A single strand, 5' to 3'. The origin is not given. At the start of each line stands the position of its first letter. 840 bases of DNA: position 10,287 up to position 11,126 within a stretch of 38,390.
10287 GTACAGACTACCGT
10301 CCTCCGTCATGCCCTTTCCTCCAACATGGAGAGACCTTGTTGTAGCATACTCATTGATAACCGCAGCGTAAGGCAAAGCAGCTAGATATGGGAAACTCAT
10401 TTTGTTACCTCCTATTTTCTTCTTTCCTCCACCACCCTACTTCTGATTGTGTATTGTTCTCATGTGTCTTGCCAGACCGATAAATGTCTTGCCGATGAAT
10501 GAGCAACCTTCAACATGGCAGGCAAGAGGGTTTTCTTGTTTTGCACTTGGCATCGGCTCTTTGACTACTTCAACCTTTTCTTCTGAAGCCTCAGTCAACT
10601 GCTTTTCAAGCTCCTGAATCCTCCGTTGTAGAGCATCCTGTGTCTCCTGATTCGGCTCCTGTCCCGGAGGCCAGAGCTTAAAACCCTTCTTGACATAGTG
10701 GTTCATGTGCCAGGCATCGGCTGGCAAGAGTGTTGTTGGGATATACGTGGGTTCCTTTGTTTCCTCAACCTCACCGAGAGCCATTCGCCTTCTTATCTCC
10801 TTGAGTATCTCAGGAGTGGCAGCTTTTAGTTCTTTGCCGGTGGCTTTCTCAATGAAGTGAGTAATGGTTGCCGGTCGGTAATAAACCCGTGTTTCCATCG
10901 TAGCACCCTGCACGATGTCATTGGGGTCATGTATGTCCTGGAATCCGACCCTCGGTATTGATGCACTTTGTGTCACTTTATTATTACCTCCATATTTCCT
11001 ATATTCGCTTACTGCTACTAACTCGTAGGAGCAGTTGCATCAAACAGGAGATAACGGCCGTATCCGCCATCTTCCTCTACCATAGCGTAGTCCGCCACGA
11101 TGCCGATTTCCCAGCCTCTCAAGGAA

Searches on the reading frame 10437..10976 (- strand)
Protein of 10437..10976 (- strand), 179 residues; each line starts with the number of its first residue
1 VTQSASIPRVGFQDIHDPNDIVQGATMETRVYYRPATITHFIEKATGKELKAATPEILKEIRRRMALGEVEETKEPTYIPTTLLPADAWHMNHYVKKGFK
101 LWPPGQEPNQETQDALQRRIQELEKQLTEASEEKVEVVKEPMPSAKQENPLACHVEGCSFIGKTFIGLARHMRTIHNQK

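Call 6: search_protein_families(library=phrogs, proteins=[window:10437-10976:-], max_evalue=0.001)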
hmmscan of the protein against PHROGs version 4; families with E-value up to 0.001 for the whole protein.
window:10437-10976:- (179 aa): 0 families

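Call 15: search_protein_families(library=pfam, proteins=[window:10437-10976:-], max_evalue=0.01)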
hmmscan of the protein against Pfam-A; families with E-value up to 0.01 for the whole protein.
window:10437-10976:- (179 aa): 3 families
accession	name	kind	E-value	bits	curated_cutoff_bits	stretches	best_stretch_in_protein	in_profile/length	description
PF04508.17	Pox_A_type_inc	-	0.0014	18.8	21.4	1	114-130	4-20/23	Viral A-type inclusion protein repeat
PF13909.12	zf-H2C2_5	-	0.002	18.1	27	1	158-177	6-25/26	C2H2-type zinc-finger domain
PF05149.17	Flagellar_rod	-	0.0053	16.7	23.4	1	108-149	55-96/287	Paraflagellar rod protein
